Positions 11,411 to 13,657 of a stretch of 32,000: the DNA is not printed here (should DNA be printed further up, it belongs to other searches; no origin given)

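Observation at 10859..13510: Self-contained two-gene module: Cys4 zinc-ribbon protein plus hook-bearing SMC/Rad50-like protein, wedged between two catabolic clusters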

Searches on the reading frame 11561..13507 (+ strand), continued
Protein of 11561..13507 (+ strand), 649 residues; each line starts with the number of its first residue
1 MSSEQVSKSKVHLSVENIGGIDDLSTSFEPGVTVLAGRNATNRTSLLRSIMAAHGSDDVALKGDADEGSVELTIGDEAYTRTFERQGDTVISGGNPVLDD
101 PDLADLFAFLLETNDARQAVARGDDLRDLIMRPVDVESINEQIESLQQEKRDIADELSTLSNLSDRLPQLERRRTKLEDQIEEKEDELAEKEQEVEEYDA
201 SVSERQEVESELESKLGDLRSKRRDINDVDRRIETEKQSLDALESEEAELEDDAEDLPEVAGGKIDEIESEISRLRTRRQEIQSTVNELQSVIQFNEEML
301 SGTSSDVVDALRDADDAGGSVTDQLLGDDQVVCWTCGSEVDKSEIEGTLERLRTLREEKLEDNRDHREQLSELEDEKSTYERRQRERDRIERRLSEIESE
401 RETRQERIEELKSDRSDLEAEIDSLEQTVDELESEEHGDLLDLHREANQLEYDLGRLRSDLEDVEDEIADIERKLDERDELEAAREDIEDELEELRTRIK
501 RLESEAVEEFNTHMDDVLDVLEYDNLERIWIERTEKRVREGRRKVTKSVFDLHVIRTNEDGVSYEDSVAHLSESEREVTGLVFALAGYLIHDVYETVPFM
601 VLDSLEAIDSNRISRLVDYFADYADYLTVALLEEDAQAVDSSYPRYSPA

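Call 59: search_dna_similar(query=window:11561-13507:+, collection=plasmids, mode=protein, max_rows=60, max_evalue=1e-20)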
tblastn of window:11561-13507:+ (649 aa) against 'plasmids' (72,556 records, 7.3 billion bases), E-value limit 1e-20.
Records with a match: 126; places in all: 169; records where one place covers at least 80% of the query: 122.
Best place of each record, by identity: >=99% 1; 95-99% 3; 80-90% 1; 60-80% 1; <60% 120.
By first word of the organism name: Haloarcula 17; Natrinema 14; Halobacterium 12; Halobaculum 9; Haloferax 8; Haladaptatus 8; Haloterrigena 6; Halorussus 6; Halorientalis 4; Halomontanus 4; and 22 more.
By predicted mobility (MOB-suite, as given by PLSDB): non-mobilizable 125; conjugative 1.
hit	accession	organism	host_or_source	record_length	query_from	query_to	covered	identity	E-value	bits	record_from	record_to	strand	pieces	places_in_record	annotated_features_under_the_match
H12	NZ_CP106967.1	Haloferax alexandrinus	-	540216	1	649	100%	99.4%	0e+0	963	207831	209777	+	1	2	archaea-specific SMC-related protein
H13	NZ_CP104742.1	Haloferax lucentense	-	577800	1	649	100%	98.9%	0e+0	957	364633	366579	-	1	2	archaea-specific SMC-related protein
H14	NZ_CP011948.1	Haloferax gibbonsii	whole genome,saline saltern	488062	1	649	100%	97.8%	0e+0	951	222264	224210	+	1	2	archaea-specific SMC-related protein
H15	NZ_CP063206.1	Haloferax gibbonsii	cultured ...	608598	1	649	100%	97.7%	0e+0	949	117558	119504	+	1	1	archaea-specific SMC-related protein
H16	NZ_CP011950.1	Haloferax gibbonsii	whole genome,saline saltern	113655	5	649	99%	80.1%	0e+0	798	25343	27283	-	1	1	archaea-specific SMC-related protein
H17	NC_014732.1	Halogeometricum borinquense DSM 11551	-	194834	1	645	99%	60.0%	4e-165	531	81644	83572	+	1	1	archaea-specific SMC-related protein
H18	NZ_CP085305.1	Haladaptatus pallidirubidus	cell culture,saline soil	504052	1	647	100%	56.8%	2e-164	529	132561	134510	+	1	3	archaea-specific SMC-related protein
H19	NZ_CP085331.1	Haladaptatus salinisoli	cell culture,saline soil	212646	1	647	100%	56.6%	5e-161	519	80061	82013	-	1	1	archaea-specific SMC-related protein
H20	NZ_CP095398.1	Natribaculum luteum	cell culture,brine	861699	1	647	100%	56.3%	4e-161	519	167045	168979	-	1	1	archaea-specific SMC-related protein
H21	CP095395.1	Natribaculum longum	cell culture,saline soil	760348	1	647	100%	56.3%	6e-157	507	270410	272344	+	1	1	none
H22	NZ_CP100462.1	Salinigranum marinum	cell culture,Saline soil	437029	1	647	100%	55.3%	4e-146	476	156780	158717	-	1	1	archaea-specific SMC-related protein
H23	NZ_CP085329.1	Haladaptatus salinisoli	cell culture,saline soil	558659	1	647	100%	55.2%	7e-154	499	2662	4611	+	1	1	archaea-specific SMC-related protein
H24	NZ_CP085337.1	Haladaptatus halobius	cell culture,saline soil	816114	9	647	98%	55.9%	8e-156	504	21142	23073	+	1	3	archaea-specific SMC-related protein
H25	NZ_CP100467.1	Halomicrococcus gelatinilyticus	cell culture,sediment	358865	1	647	100%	55.1%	7e-154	498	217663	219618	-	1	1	archaea-specific SMC-related protein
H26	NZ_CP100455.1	Halomarina sp. BND7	cell culture,sediment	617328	4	647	99%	55.2%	6e-153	496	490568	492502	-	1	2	archaea-specific SMC-related protein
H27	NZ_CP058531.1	Halobaculum halophilum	cell culture,sediment in salt lake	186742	1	647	100%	54.9%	2e-158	512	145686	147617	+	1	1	archaea-specific SMC-related protein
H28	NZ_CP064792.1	Halapricum desulfuricans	Elton hypersaline lake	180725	1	645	99%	55.0%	9e-142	464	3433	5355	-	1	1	archaea-specific SMC-related protein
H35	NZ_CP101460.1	Natrononativus amylolyticus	cell culture,sediment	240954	1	647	100%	53.7%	5e-144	470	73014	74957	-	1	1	archaea-specific SMC-related protein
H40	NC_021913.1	Halorhabdus tiamatea SARL4B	-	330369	1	649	100%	52.3%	9e-145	472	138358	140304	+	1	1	archaea-specific SMC-related protein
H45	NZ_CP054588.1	Halolamina sp. CBA1230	solar salt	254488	1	647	100%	51.8%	2e-140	460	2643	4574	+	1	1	archaea-specific SMC-related protein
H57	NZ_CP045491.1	Natronorubrum aibiense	single cell,Xinjiang Aibi Salt Lake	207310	13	643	97%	52.1%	6e-140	458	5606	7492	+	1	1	archaea-specific SMC-related protein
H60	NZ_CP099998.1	Natronosalvus halobius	cell culture,sediment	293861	1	647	100%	50.5%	2e-138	454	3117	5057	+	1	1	archaea-specific SMC-related protein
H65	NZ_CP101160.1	Natronosalvus amylolyticus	cell culture,sediment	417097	1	643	99%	50.5%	1e-130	432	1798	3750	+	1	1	archaea-specific SMC-related protein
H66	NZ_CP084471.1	Natrinema salinisoli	cell culture,saline soil sediment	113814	13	643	97%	51.3%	5e-133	438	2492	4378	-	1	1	archaea-specific SMC-related protein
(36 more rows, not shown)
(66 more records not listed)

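Call 60: get_annotated_region(hit=H45, flank=5000)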
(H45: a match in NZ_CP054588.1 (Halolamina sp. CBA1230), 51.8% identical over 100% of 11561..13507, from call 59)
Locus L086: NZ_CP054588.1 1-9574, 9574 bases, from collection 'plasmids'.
description: Halolamina sp. CBA1230 plasmid pCBA1230-01, complete sequence
organism: Halolamina sp. CBA1230 (NCBI taxid 1853690)
taxonomy: Archaea; Euryarchaeota; Halobacteria; Halobacteriales; Haloferacaceae; Halolamina; Halolamina sp. CBA1230
host: -; source: solar salt; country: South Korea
typing (MOB-suite, as given by PLSDB): non-mobilizable
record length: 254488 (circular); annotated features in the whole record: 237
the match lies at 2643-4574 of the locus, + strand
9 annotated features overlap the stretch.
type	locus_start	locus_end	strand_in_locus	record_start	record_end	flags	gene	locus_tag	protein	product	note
CDS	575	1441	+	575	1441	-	-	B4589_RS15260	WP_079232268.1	ParA family protein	-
CDS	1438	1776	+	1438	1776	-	-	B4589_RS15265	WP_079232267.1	hypothetical protein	-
CDS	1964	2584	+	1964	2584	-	rdfA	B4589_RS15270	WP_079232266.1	rod-determining factor RdfA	-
CDS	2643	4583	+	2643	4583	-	-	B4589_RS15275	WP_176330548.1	archaea-specific SMC-related protein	GO:0051276 - chromosome organization [Evidence IEA]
CDS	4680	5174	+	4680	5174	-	-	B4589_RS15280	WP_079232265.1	Lrp/AsnC family transcriptional regulator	-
CDS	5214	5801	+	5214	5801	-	rdfA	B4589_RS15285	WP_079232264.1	rod-determining factor RdfA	-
CDS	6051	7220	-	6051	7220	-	-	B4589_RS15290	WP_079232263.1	membrane dipeptidase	GO:0006508 - proteolysis [Evidence IEA]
CDS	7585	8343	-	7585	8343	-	-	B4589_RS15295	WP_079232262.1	aspartate/glutamate racemase family protein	GO:0006807 - nitrogen compound metabolic process [Evidence IEA]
CDS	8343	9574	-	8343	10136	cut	-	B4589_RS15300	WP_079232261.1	M28 family peptidase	-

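Call 61: get_annotated_region(hit=H60, flank=5000)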
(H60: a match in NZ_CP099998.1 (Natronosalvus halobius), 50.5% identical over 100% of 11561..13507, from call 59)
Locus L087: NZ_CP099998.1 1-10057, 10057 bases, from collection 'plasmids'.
description: Natronosalvus halobius strain AGai3-5 plasmid unnamed1, complete sequence
organism: Natronosalvus halobius (NCBI taxid 2953746)
taxonomy: Archaea; Euryarchaeota; Halobacteria; Halobacteriales; Natrialbaceae; Natronosalvus; Natronosalvus halobius
host: -; source: cell culture,sediment; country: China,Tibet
typing (MOB-suite, as given by PLSDB): non-mobilizable; mating-pair formation MPF_T
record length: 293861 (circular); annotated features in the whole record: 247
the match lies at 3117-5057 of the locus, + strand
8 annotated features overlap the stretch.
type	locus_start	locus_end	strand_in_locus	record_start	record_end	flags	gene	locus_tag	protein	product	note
CDS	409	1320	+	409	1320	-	-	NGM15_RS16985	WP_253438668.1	ParA family protein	-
CDS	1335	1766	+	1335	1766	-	-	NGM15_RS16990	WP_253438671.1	hypothetical protein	-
CDS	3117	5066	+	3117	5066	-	-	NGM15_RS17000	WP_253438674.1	archaea-specific SMC-related protein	GO:0051276 - chromosome organization [Evidence IEA]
CDS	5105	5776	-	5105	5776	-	rdfA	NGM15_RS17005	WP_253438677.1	rod-determining factor RdfA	-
CDS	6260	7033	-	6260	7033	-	-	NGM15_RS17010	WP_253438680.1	enoyl-CoA hydratase/isomerase family protein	-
CDS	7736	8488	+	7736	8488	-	-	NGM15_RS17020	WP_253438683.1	IclR family transcriptional regulator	GO:0006355 - regulation of DNA-templated transcription [Evidence IEA]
CDS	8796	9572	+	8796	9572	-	-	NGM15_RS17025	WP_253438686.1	3-oxoacyl-ACP reductase family protein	-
CDS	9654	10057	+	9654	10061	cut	-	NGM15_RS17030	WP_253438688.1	RidA family protein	-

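Call 62: get_annotated_region(hit=H65, flank=5000)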
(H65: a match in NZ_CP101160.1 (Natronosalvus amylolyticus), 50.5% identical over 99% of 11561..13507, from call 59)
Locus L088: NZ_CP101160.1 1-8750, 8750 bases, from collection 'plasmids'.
description: Natronosalvus amylolyticus strain WLHSJ1 plasmid unnamed4, complete sequence
organism: Natronosalvus amylolyticus (NCBI taxid 2961994)
taxonomy: Archaea; Euryarchaeota; Halobacteria; Halobacteriales; Natrialbaceae; Natronosalvus; Natronosalvus amylolyticus
host: -; source: cell culture,sediment; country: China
typing (MOB-suite, as given by PLSDB): non-mobilizable
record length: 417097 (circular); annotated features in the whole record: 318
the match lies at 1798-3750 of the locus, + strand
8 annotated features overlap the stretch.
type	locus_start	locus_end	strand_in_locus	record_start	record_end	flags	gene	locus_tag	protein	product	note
CDS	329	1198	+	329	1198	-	-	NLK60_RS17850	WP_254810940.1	ParA family protein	-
CDS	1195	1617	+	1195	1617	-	-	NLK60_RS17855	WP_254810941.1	hypothetical protein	-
CDS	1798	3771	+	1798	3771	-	-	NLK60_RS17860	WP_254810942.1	archaea-specific SMC-related protein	GO:0051276 - chromosome organization [Evidence IEA]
CDS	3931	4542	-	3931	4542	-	rdfA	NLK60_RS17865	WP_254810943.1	rod-determining factor RdfA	-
CDS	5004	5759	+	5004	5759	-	-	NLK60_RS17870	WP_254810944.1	IclR family transcriptional regulator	GO:0006355 - regulation of DNA-templated transcription [Evidence IEA]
CDS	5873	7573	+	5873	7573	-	-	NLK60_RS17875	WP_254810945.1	methylmalonyl-CoA mutase family protein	-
CDS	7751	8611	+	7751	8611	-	-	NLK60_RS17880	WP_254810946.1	amidohydrolase family protein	-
CDS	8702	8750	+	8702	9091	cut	-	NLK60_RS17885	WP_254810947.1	cupin domain-containing protein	-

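Call 63: get_annotated_region(hit=H66, flank=5000)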
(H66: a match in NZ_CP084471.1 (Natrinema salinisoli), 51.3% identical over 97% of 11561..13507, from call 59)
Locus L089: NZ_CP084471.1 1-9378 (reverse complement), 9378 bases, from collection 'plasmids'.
description: Natrinema salinisoli strain SLN56 plasmid unnamed2, complete sequence
organism: Natrinema salinisoli (NCBI taxid 2878535)
taxonomy: Archaea; Euryarchaeota; Halobacteria; Halobacteriales; Natrialbaceae; Natrinema; Natrinema salinisoli
host: -; source: cell culture,saline soil sediment; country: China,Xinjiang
typing (MOB-suite, as given by PLSDB): non-mobilizable; mating-pair formation MPF_T
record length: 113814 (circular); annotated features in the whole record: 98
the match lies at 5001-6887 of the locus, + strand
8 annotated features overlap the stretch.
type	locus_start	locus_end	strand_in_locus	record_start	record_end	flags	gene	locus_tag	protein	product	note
CDS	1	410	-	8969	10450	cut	-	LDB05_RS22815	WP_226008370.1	sodium:solute symporter family protein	-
CDS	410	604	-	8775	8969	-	-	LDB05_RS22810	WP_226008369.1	hypothetical protein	-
CDS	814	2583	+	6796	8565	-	-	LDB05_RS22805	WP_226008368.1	AMP-binding protein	-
CDS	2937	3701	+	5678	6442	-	-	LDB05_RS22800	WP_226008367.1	IclR family transcriptional regulator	GO:0006355 - regulation of DNA-templated transcription [Evidence IEA]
CDS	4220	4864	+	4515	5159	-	rdfA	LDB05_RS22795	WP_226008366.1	rod-determining factor RdfA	-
CDS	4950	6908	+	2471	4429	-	-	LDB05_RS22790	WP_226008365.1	archaea-specific SMC-related protein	GO:0051276 - chromosome organization [Evidence IEA]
CDS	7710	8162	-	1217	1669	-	-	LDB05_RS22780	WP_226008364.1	acyl-CoA dehydrogenase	-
CDS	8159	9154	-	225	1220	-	-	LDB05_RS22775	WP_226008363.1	ParA family protein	-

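Call 64: get_annotated_region(hit=H28, flank=5000)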
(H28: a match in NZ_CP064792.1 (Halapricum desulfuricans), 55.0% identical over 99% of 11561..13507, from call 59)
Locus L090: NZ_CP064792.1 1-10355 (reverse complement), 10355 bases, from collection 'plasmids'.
description: Halapricum desulfuricans strain HSR-Est plasmid pHSR-Est01, complete sequence
organism: Halapricum desulfuricans (NCBI taxid 2841257)
taxonomy: Archaea; Euryarchaeota; Halobacteria; Halobacteriales; Haloarculaceae; Halapricum; Halapricum desulfuricans
host: -; source: Elton hypersaline lake; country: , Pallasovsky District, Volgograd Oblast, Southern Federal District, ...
typing (MOB-suite, as given by PLSDB): non-mobilizable
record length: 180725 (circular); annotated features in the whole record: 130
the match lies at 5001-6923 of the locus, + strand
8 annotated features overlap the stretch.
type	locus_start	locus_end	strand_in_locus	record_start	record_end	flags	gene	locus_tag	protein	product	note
CDS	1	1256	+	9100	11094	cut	-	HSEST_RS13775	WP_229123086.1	beta-galactosidase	-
CDS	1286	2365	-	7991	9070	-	-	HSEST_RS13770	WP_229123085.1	galactokinase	-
CDS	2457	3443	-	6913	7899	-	galT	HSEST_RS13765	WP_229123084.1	galactose-1-phosphate uridylyltransferase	GO:0006012 - galactose metabolic process [Evidence IEA]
CDS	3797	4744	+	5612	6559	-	-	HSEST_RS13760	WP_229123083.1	NAD-dependent epimerase/dehydratase family protein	-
CDS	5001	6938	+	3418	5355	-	-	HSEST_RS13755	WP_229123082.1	archaea-specific SMC-related protein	GO:0051276 - chromosome organization [Evidence IEA]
CDS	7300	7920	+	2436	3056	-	-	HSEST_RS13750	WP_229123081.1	rod-determining factor RdfA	-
CDS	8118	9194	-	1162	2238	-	-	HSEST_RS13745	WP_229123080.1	2-hydroxyacid dehydrogenase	-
CDS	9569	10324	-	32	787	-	-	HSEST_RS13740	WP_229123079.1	IclR family transcriptional regulator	GO:0006355 - regulation of DNA-templated transcription [Evidence IEA]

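Call 65: get_annotated_region(hit=H57, flank=6000)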
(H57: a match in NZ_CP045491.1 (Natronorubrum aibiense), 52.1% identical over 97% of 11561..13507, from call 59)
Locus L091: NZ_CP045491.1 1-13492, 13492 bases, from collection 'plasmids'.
description: Natronorubrum aibiense strain 7-3 plasmid unnamed3
organism: Natronorubrum aibiense (NCBI taxid 348826)
taxonomy: Archaea; Euryarchaeota; Halobacteria; Halobacteriales; Natrialbaceae; Natronorubrum; Natronorubrum aibiense
host: -; source: single cell,Xinjiang Aibi Salt Lake; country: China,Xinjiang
typing (MOB-suite, as given by PLSDB): non-mobilizable
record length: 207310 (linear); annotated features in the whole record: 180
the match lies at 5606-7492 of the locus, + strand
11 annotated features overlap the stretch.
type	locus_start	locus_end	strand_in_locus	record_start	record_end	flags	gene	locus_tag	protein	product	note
CDS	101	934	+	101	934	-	-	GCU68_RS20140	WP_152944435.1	ParA family protein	-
CDS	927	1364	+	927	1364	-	-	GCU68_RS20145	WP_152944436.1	hypothetical protein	-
CDS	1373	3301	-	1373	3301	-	-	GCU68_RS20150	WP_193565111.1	DEAD/DEAH box helicase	-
CDS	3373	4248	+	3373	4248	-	-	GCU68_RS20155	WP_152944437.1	hypothetical protein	-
CDS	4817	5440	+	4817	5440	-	rdfA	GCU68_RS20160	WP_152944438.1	rod-determining factor RdfA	-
CDS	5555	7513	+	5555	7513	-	-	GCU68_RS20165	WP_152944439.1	archaea-specific SMC-related protein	GO:0051276 - chromosome organization [Evidence IEA]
CDS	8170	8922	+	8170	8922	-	-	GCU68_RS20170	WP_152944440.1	IclR family transcriptional regulator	GO:0006355 - regulation of DNA-templated transcription [Evidence IEA]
CDS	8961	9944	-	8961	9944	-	-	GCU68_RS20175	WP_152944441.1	LLM class flavin-dependent oxidoreductase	-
CDS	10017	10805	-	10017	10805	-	-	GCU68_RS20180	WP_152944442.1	enoyl-CoA hydratase/isomerase family protein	-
CDS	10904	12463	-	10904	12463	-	-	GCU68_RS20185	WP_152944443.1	CoA-transferase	-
CDS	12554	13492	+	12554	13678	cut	-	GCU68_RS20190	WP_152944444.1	acyl-CoA dehydrogenase family protein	-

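Call 79: search_protein_families(library=pfam, proteins=[L086:1438-1773:+], max_evalue=0.01)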
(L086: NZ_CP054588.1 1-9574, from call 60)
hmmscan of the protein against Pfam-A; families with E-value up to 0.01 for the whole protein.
L086:1438-1773:+ (112 aa): 0 families

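Call 82: search_protein_families(library=padloc, proteins=[window:11561-13507:+], max_evalue=0.01)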
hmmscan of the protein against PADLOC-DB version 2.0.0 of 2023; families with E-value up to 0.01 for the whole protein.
window:11561-13507:+ (649 aa): 37 families (the best 25 are shown)
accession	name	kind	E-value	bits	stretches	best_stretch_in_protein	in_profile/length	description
PDLC03859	LmuB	-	1.5e-16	58.8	2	264-606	270-549/611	-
PDLC03863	LmuB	-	3.8e-14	50.3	1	203-604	195-539/610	-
PDLC03865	LmuB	-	7.6e-12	42.2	1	133-523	336-693/1007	-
PDLC00551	JetC2|JetC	-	9.8e-12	41.6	2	134-307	792-965/1365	DUF3584 domain; MukB-like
PDLC02730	PbeC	-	4.7e-10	36.8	1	207-519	206-511/651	PbeC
PDLC00550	JetC2|JetC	-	9.9e-10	34.8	2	372-544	271-440/1355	DUF3584 domain; MukB-like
PDLC00519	JetC1|JetC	-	5.5e-09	32.8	2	345-522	282-465/1097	DUF3584 domain; MukB-like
PDLC00580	JetC3|JetC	-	4.6e-08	29.8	2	137-293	259-412/1068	DUF3584 domain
PDLC03868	LmuB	-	2.3e-07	27.5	2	341-508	246-415/1035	-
PDLC00512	JetC1|JetC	-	5.9e-07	25.9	2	134-298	679-843/1123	DUF3584 domain; MukB-like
PDLC00006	DruC1|DruC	-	2.4e-06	24.3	1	158-292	161-288/626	Unknown function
PDLC00553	JetC2|JetC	-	2.7e-06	23.6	3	126-281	839-995/1361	DUF3584 domain; MukB-like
PDLC03860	LmuB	-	3e-06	24.1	1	26-61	22-57/565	-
PDLC02747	PbeC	-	6.1e-06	23.4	1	219-513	220-522/632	PbeC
PDLC00518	JetC1|JetC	-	1.4e-05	21.1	1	348-515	270-433/1112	DUF3584 domain; MukB-like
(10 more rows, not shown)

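Call 86: get_annotated_region(hit=H17, flank=6000)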
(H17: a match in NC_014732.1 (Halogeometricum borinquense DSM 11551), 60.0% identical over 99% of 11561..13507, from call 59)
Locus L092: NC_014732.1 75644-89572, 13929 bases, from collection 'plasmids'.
description: Halogeometricum borinquense DSM 11551 plasmid pHBOR04, complete sequence
organism: Halogeometricum borinquense DSM 11551 (NCBI taxid 469382)
taxonomy: Archaea; Euryarchaeota; Halobacteria; Halobacteriales; Haloferacaceae; Halogeometricum; Halogeometricum borinquense; Halogeometricum borinquense DSM 11551
host: -; source: -; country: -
typing (MOB-suite, as given by PLSDB): non-mobilizable
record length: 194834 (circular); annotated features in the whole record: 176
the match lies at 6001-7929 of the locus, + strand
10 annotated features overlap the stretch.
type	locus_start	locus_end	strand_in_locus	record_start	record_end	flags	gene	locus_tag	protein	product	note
CDS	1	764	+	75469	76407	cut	-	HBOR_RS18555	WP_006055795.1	T9SS type A sorting domain-containing protein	-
CDS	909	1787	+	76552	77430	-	-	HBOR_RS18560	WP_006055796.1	hypothetical protein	-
CDS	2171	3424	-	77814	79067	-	-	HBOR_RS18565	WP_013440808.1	orc1/cdc6 family replication initiation protein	-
CDS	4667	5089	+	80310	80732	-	-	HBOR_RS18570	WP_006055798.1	helix-turn-helix domain-containing protein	-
CDS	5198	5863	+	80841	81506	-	rdfA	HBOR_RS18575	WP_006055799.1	rod-determining factor RdfA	-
CDS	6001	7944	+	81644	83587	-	-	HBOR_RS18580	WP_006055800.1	archaea-specific SMC-related protein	GO:0051276 - chromosome organization [Evidence IEA]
CDS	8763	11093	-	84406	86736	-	-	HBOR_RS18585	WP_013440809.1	BGTF surface domain-containing protein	-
CDS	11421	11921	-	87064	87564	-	-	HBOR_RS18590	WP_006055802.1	hypothetical protein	-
CDS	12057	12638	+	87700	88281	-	-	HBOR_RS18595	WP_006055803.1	hypothetical protein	-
CDS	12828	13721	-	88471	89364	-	-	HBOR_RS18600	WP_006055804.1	alpha/beta hydrolase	-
